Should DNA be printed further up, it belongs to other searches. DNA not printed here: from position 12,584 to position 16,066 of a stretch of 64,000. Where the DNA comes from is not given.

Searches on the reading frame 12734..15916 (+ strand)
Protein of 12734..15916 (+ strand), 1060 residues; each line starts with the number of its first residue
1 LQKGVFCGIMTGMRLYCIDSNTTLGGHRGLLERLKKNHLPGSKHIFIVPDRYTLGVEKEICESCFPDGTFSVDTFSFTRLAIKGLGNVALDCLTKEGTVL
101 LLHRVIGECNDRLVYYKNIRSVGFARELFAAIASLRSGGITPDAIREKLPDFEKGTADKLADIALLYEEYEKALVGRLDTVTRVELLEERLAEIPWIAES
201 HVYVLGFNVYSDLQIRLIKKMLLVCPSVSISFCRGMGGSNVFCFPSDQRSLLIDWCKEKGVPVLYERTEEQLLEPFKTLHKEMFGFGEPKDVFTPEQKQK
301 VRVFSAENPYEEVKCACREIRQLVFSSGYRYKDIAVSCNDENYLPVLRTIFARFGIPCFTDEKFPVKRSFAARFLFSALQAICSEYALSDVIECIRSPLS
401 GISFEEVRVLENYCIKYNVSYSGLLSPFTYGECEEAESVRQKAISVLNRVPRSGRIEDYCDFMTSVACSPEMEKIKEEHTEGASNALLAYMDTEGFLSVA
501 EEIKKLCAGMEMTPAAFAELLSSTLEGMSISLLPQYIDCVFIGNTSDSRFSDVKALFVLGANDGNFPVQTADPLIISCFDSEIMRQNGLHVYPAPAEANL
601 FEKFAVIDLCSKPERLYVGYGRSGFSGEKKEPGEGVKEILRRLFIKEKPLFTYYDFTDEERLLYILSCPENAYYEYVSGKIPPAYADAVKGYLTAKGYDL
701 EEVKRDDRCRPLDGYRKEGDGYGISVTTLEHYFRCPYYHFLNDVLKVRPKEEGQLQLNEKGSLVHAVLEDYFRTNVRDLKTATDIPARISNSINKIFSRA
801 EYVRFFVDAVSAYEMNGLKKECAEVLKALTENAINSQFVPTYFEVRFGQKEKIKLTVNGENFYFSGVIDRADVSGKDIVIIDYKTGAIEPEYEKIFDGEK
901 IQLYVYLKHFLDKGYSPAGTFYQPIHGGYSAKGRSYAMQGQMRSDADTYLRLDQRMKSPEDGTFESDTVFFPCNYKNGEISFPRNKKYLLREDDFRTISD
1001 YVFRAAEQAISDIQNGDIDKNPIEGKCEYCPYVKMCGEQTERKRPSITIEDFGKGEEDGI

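Call 67: search_protein_families(library=ncbifam, proteins=[window:12734-15916:+], max_evalue=0.00001)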
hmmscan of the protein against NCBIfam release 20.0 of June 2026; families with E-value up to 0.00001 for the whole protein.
window:12734-15916:+ (1060 aa): 5 families
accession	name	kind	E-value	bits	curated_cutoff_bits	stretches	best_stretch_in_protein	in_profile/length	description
TIGR02773.1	addB_Gpos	equivalog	5.1e-99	332.4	903.7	3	35-419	27-431/1159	helicase-exonuclease AddAB subunit AddB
TIGR02774.1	rexB_recomb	equivalog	4.8e-18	65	718.35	2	283-577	277-582/1076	ATP-dependent nuclease subunit B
TIGR02786.1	addB_alphas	equivalog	3.5e-10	38.6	486.5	1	724-903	752-920/1024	double-strand break repair protein AddB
TIGR00372.1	cas4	equivalog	1.1e-07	31.9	65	0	724-815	1-87/180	CRISPR-associated protein Cas4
TIGR03623.1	TIGR03623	subfamily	1.5e-07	30.1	299.6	1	727-913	603-784/876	probable DNA repair protein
